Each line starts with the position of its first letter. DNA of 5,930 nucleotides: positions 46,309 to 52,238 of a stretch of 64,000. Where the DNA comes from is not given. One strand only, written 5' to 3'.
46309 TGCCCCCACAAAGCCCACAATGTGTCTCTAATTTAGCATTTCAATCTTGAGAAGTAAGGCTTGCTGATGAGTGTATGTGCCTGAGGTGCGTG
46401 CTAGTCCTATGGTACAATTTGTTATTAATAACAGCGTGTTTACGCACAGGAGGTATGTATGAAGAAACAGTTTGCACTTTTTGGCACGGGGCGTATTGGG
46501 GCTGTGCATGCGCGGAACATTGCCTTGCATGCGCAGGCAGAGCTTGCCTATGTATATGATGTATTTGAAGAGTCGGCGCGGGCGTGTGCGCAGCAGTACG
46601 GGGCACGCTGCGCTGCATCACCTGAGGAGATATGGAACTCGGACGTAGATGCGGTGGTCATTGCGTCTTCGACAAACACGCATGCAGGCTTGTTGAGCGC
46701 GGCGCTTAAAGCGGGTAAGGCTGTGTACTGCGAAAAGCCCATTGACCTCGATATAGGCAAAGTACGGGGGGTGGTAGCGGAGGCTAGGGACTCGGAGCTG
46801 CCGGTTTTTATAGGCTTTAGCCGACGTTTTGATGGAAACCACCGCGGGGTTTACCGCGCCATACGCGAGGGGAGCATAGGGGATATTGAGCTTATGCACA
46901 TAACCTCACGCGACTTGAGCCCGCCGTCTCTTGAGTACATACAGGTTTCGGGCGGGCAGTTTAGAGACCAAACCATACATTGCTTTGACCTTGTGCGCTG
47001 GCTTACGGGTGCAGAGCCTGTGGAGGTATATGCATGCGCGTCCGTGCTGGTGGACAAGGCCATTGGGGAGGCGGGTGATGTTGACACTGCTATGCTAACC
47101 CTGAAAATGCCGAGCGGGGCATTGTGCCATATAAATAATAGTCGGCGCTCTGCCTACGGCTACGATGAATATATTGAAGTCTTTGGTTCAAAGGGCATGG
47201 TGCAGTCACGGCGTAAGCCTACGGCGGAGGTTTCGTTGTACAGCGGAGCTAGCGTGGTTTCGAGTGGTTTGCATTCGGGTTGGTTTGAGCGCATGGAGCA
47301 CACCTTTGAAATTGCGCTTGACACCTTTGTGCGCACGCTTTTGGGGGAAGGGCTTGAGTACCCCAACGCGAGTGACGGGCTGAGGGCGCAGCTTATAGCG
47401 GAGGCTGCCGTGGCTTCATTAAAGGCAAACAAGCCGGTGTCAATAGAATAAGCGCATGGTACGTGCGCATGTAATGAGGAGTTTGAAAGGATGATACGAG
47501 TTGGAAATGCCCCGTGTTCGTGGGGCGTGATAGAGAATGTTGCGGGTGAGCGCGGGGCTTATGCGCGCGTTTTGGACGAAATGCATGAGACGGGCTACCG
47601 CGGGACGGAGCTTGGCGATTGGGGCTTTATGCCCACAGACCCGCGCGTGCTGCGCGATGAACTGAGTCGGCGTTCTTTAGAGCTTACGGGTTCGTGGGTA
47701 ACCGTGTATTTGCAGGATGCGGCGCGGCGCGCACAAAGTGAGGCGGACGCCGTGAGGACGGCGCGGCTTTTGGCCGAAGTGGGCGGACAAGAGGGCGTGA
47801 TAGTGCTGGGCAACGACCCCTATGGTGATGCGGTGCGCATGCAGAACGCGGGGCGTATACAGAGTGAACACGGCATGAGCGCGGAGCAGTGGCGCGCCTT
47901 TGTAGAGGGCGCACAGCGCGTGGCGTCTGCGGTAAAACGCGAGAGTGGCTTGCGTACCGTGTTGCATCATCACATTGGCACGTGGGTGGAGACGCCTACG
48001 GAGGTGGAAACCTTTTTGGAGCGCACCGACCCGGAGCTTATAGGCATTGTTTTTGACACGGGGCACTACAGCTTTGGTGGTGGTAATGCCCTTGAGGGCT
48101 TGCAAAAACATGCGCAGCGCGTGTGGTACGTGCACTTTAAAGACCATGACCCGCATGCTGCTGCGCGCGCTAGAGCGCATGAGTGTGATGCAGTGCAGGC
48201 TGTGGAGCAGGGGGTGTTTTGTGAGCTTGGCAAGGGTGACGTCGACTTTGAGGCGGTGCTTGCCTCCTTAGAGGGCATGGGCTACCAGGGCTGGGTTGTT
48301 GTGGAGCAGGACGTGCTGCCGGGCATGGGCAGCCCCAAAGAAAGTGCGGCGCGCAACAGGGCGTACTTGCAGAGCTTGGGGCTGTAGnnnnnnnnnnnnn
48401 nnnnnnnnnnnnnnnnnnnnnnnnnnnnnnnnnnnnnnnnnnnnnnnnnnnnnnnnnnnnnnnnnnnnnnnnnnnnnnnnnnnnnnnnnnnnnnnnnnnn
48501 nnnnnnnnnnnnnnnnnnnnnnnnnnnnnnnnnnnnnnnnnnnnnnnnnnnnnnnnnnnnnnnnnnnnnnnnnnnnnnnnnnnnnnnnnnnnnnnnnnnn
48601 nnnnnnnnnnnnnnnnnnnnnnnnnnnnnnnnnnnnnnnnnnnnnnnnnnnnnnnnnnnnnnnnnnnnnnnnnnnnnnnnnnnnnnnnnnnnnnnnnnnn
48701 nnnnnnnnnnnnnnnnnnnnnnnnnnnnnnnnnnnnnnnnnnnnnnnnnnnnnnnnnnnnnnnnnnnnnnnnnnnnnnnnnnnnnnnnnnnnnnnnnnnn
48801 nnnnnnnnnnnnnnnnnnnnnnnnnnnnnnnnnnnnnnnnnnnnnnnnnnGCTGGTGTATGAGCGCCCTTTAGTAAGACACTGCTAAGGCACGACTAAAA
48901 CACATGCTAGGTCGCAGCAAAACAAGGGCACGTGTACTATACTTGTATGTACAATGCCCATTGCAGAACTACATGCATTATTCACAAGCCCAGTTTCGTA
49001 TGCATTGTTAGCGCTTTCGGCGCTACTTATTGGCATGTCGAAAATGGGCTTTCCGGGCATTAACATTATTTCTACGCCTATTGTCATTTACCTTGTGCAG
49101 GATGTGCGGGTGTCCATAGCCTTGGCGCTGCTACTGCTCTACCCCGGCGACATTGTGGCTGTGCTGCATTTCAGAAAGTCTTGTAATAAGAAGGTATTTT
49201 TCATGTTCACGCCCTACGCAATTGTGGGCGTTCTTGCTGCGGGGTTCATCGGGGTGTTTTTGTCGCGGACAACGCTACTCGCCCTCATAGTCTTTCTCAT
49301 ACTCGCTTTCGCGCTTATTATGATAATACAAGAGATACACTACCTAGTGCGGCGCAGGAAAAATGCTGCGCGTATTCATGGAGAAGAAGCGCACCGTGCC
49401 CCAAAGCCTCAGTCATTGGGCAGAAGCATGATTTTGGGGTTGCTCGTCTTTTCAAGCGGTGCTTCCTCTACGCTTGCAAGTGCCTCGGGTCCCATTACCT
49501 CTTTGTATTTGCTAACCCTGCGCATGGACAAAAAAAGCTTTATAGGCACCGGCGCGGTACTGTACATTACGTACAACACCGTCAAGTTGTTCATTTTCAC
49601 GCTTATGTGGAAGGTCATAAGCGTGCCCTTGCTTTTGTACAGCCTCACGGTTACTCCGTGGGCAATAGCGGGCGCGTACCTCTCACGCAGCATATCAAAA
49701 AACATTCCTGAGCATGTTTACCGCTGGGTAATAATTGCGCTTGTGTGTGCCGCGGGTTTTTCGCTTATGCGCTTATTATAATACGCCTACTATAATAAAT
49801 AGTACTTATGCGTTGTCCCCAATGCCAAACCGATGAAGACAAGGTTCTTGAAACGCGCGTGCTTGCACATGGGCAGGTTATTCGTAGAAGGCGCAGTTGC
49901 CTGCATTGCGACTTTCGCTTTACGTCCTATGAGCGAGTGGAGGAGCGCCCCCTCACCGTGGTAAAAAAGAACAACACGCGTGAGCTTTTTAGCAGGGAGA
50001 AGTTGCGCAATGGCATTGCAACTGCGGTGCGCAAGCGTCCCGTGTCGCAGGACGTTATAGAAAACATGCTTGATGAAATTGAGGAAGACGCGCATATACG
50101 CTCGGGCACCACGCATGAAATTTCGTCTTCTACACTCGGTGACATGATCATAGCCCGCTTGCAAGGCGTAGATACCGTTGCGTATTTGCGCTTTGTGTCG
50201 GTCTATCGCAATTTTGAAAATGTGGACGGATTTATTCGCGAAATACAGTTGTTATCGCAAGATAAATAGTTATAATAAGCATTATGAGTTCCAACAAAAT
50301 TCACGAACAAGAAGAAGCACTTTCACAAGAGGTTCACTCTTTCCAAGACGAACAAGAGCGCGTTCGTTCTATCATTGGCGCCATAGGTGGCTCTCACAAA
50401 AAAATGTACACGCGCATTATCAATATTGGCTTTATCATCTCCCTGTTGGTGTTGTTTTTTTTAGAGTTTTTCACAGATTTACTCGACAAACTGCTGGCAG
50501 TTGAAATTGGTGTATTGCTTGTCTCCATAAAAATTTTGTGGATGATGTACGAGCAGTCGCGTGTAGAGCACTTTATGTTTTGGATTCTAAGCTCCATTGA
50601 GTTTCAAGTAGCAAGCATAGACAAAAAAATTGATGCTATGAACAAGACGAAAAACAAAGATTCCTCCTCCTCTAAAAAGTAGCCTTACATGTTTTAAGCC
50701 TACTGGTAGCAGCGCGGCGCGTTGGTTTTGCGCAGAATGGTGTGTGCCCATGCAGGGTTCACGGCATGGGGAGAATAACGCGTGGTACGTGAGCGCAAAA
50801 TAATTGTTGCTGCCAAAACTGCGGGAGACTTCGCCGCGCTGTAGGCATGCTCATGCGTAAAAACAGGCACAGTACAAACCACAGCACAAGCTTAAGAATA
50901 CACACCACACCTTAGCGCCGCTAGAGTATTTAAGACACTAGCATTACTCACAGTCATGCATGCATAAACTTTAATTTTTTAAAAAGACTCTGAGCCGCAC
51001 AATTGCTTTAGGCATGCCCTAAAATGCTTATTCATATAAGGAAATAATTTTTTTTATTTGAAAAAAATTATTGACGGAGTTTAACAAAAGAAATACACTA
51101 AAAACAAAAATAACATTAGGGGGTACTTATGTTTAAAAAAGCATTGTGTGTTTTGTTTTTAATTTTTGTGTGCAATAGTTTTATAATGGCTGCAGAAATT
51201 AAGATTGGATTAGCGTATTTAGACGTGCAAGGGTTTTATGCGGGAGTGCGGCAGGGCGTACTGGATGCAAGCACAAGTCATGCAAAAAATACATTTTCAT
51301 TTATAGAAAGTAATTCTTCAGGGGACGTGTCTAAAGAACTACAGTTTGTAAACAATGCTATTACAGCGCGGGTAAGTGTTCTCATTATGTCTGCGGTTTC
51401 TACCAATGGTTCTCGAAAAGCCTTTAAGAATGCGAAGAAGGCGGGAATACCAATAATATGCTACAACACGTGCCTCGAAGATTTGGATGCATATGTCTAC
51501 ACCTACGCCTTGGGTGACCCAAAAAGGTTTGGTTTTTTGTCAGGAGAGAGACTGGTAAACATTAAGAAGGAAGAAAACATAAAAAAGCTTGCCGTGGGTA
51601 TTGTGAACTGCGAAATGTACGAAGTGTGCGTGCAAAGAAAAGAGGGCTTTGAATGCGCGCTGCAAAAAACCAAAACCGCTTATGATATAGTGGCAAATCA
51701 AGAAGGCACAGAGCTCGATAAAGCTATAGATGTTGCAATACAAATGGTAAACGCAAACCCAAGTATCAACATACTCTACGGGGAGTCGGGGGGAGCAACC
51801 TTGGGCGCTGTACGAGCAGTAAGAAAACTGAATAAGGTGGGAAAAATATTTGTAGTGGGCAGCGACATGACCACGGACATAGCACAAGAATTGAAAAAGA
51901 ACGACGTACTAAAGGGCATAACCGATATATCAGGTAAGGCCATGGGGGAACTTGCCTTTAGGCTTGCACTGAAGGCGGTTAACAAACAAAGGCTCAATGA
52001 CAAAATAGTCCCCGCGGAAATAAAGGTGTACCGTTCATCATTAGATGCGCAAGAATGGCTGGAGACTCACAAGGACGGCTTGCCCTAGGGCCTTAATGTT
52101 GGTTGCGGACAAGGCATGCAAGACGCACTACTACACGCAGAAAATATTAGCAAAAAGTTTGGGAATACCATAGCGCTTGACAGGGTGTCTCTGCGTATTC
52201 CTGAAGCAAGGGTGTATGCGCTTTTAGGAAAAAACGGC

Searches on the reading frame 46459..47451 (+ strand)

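Call 20: search_protein_families(library=ncbifam, proteins=[window:46459-47451:+])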
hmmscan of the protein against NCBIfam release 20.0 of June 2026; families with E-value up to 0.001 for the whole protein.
window:46459-47451:+ (330 aa): 10 families
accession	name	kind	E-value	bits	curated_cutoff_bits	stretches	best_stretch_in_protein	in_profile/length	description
TIGR04380.1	myo_inos_iolG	equivalog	2.9e-106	355.1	355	1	4-327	3-329/330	inositol 2-dehydrogenase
NF052679.1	InsChiInosDhIolG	equivalog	5.8e-33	114.3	540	1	1-328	1-326/343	bifunctional inositol 2-dehydrogenase/D-chiro-inositol 1-dehydrogenase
NF040723.1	UDP-GlcNAcDh_Arch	equivalog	3.2e-21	76.1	450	1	6-247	4-234/302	UDP-N-acetylglucosamine 3-dehydrogenase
NF052479.1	LevoglcsnDh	equivalog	1.7e-15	56.6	650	1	29-209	38-227/386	levoglucosan dehydrogenase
NF041392.1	XylDh_Gfo6_Halo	equivalog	8.4e-14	51.1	350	1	61-327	81-348/350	D-xylose 1-dehydrogenase Gfo6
NF058563.1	BT_2159_fam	equivalog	2.1e-13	50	650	1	5-187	3-187/350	disaccharide 3-dehydrogenase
NF008607.0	PRK11579.1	subfamily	1.2e-10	41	330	1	16-147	19-149/346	oxidoreductase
NF058561.1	BT_2158_fam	equivalog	2.4e-09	36.3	750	1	13-158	51-193/487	glycoside 3-dehydrogenase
NF007574.0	PRK10206.1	equivalog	1.6e-07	30.7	352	1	50-146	52-149/345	oxidoreductase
NF009830.0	PRK13304.1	equivalog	0.00028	20.4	267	1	7-89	6-88/265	aspartate dehydrogenase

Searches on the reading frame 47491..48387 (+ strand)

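Call 20: search_protein_families(library=ncbifam, proteins=[window:47491-48387:+])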
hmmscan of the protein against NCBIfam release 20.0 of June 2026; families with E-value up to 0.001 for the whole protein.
window:47491-48387:+ (298 aa): 3 families
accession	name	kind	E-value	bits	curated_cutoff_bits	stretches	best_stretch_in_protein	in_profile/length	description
TIGR04379.1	myo_inos_iolE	equivalog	1.2e-62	212.1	290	1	2-295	2-288/290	myo-inosose-2 dehydratase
NF041099.2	keto_glucon_epim_IolO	equivalog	5.8e-08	32.4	300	0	247-296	220-267/269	5-keto-L-gluconate epimerase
TIGR03234.1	OH-pyruv-isom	equivalog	0.0003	20.2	353.45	0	218-272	185-239/254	hydroxypyruvate isomerase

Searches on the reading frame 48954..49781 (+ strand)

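Call 20: search_protein_families(library=ncbifam, proteins=[window:48954-49781:+])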
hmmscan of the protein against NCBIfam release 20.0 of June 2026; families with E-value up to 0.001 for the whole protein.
window:48954-49781:+ (275 aa): 0 families

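Call 38: search_protein_families(library=pfam, proteins=[window:48954-49781:+], max_evalue=0.01)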
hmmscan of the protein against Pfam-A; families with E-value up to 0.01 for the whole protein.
window:48954-49781:+ (275 aa): 1 family
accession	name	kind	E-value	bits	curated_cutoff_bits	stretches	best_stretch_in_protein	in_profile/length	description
PF01925.25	TauE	-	5.7e-24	85.5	32.6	1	19-270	1-236/237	Sulfite exporter TauE/SafE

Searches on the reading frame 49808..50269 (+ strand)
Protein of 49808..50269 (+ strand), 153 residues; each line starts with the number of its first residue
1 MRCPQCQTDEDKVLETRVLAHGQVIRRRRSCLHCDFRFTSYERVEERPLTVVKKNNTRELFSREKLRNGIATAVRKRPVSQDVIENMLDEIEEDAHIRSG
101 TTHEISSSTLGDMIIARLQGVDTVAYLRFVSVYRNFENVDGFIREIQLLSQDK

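Call 38: search_protein_families(library=pfam, proteins=[window:49808-50269:+], max_evalue=0.01)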
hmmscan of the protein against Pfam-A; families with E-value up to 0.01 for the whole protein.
window:49808-50269:+ (153 aa): 2 families
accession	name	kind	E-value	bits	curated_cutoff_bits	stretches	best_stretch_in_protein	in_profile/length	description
PF03477.21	ATP-cone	-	2.8e-17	63.5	25.8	1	50-138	2-87/88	ATP cone domain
PF22811.2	Zn_ribbon_NrdR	-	5.2e-17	62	27.2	1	1-42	1-42/42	Transcriptional repressor NrdR-like, N-terminal domain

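Call 65: find_encoding_contigs(protein=window:49808-50269:+, flank=10000, max_places=6)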
Protein window:49808-50269:+ (153 aa): no gene with exactly this product is on record in the collection.

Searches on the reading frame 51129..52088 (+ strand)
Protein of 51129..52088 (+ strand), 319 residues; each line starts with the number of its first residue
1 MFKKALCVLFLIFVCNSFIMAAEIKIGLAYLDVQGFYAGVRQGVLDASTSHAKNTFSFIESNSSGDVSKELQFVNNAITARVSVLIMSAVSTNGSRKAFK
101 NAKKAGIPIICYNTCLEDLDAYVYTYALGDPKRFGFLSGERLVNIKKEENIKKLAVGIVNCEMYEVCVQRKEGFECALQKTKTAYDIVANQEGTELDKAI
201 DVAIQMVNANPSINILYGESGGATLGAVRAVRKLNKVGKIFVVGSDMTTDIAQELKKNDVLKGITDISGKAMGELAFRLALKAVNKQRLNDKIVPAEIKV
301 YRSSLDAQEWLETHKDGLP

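Call 39: search_protein_families(library=pfam, proteins=[window:51129-52088:+], max_evalue=0.01)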
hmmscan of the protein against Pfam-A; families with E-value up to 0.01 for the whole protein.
window:51129-52088:+ (319 aa): 3 families
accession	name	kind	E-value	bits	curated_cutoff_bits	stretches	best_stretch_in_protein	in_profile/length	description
PF13407.12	Peripla_BP_4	-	6.3e-30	105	35.1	1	35-286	11-256/258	Periplasmic binding protein domain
PF00532.27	Peripla_BP_1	-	0.0039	17.1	22.2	1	36-237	15-207/281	Periplasmic binding proteins and sugar binding domain of LacI family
PF06764.17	DUF1223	-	0.0086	16.6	30.7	0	175-242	108-176/202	Protein of unknown function (DUF1223)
